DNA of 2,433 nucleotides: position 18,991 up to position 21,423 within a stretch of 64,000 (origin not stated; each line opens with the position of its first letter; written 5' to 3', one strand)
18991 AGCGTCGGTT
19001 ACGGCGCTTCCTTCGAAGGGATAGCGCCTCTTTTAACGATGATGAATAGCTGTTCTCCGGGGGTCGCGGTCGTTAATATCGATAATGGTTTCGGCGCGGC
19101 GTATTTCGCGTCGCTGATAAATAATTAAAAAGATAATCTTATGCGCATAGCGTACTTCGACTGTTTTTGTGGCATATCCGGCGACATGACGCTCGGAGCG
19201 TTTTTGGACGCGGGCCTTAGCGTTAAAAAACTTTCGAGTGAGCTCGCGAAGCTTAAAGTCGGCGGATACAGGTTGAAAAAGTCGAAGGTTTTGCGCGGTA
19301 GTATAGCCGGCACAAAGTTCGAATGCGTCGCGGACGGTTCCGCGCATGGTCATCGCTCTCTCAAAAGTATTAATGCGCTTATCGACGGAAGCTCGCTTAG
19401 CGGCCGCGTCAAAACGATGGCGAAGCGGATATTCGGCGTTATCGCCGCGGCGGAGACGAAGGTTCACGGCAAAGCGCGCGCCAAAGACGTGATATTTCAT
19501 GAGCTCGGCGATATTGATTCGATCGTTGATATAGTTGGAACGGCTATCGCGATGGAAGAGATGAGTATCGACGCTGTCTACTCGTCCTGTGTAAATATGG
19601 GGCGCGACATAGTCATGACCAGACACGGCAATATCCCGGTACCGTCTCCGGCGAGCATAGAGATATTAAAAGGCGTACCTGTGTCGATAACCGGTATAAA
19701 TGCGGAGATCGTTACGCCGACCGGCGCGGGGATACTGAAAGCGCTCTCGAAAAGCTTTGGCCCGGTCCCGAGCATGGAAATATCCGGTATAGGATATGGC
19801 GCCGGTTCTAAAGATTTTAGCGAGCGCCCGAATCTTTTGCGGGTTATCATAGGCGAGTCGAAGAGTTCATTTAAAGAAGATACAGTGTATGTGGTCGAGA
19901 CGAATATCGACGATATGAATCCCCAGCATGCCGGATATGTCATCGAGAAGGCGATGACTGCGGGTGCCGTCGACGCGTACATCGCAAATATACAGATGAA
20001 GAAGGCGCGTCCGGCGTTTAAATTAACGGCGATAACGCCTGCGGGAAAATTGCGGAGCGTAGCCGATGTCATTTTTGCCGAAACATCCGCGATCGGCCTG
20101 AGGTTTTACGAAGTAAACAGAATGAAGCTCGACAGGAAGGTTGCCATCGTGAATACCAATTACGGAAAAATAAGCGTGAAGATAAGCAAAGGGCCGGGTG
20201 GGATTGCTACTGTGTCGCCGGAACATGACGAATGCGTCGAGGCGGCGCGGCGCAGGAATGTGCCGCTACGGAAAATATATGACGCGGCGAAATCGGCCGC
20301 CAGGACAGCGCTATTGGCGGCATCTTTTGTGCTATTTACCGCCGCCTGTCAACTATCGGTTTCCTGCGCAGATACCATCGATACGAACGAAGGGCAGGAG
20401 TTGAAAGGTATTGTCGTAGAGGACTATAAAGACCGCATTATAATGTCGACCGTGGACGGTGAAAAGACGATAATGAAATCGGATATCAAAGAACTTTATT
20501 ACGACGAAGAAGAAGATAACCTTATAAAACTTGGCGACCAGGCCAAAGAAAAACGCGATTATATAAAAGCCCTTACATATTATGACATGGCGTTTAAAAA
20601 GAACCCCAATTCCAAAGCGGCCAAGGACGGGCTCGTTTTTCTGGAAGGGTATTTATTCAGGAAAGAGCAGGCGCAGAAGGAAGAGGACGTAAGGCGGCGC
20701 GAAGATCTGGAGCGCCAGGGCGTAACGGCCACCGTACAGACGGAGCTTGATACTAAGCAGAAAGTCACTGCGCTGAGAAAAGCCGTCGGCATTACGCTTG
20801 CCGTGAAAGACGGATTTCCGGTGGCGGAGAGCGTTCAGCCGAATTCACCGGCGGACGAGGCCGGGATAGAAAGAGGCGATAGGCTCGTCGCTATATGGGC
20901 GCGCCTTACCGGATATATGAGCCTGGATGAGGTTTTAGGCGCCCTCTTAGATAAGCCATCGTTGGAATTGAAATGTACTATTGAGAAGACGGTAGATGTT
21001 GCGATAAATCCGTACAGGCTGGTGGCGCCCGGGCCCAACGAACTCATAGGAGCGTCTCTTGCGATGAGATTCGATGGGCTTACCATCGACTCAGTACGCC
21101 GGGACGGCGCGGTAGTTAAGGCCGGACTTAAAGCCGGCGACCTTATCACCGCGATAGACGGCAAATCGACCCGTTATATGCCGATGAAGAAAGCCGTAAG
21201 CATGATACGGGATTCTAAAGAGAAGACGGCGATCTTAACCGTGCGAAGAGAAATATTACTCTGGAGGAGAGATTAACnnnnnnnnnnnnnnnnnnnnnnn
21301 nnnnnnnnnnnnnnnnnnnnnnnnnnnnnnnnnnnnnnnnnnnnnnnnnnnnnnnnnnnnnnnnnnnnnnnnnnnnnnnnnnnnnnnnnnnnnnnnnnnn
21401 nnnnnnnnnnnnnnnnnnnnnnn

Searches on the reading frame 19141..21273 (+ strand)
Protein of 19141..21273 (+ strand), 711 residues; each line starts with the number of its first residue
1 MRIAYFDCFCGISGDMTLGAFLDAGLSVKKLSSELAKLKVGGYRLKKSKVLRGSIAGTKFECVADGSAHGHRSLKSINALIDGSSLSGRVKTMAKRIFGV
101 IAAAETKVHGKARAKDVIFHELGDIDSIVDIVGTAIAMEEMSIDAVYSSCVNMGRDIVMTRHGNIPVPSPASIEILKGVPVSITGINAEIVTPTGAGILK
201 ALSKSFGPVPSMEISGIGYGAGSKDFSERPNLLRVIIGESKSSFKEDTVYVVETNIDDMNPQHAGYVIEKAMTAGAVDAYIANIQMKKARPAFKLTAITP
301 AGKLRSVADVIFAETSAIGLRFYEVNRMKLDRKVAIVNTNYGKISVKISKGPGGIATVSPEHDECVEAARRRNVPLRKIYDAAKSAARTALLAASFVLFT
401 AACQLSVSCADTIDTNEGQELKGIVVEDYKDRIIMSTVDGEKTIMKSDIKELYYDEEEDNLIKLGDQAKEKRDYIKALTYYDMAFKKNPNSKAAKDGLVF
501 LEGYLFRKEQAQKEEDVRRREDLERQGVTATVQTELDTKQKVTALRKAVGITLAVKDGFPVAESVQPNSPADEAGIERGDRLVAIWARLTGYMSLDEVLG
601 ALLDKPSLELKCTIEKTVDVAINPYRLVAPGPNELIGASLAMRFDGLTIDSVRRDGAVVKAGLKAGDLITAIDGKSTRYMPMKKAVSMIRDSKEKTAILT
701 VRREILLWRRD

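Call 3: search_protein_families(library=pfam, proteins=[window:19141-21273:+], max_evalue=0.1)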
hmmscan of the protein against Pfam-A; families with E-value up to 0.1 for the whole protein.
window:19141-21273:+ (711 aa): 6 families
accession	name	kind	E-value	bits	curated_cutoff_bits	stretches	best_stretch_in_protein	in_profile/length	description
PF01969.22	Ni_insertion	-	1.3e-130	436.4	22.1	1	4-380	1-375/375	Nickel insertion protein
PF17820.7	PDZ_6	-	1.2e-17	63.8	27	2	650-703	3-54/54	PDZ domain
PF00595.29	PDZ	-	1.6e-14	54.5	23.2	2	632-698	8-78/81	PDZ domain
PF13180.12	PDZ_2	-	7e-12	45.9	27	2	636-703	3-69/80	PDZ domain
PF11874.13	DUF3394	-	0.0027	17.8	28.2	1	519-585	82-148/181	Domain of unknown function (DUF3394)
PF21558.3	Pept_S41_N_bact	-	0.0041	17.4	27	0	648-687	5-46/87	Bacteroidetes, Peptidase, S41 family, N-terminal domain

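Call 4: search_protein_families(library=ncbifam, proteins=[window:19141-21273:+], max_evalue=0.1)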
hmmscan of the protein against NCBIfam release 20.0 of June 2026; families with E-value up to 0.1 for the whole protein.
window:19141-21273:+ (711 aa): 24 families
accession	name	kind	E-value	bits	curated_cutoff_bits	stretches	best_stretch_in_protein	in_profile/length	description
TIGR00299.2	nickel_LarC1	equivalog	8e-56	188.3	90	1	72-237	1-165/165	nickel pincer cofactor biosynthesis protein LarC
NF052512.1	nickel_LarC2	equivalog_domain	9.4e-39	132.2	50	1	249-365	1-117/118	nickel pincer cofactor biosynthesis protein LarC2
TIGR00225.1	prc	subfamily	1.4e-13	50.7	218.6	2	636-703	53-120/335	C-terminal processing peptidase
TIGR03900.1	prc_long_Delta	hypoth_equivalog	2.1e-11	42.5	660.95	2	636-704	142-210/973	MXAN_5808 family serine peptidase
NF045589.1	Cterm_S41_CtpB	exception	4.9e-11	41.9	633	2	651-704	136-189/416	carboxyl-terminal processing protease CtpB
NF045590.1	Cterm_S41_CtpC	exception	6.9e-10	38.3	665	1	654-704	138-188/418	carboxyl-terminal processing protease CtpC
NF041199.1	trx7_PDZ_seleno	equivalog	7.4e-09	35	300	2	546-585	192-230/390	Trx7/PDZ domain-containing (seleno)protein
NF051464.1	tail_spec_CT441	exception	2.1e-08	33.4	700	1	636-704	249-318/645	tail-specific protease Tsp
TIGR00054.1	TIGR00054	equivalog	3.1e-08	32.9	147.55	2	530-597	174-242/421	RIP metalloprotease RseP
TIGR02037.1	degP_htrA_DO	subfamily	4.1e-07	29.3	416.2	1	645-693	259-308/434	Do family serine endopeptidase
NF008046.0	PRK10779.1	equivalog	5.4e-07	29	477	2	649-704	226-279/450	sigma E protease regulator RseP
NF047968.1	SerProtHtrA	equivalog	1.4e-06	28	470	2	541-586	273-317/357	serine protease HtrA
NF052377.1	lmo1851_S41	exception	3.5e-06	26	725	1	636-704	109-177/468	lmo1851 family serine protease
NF045588.1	Cterm_S41_CtpA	exception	5.7e-06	25.5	625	1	552-616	116-182/401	carboxyl-terminal processing protease CtpA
NF041521.1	HhoA_HhoB_HtrA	equivalog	9.7e-05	21.8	450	0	546-585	252-290/335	HhoA/HhoB/HtrA family serine endopeptidase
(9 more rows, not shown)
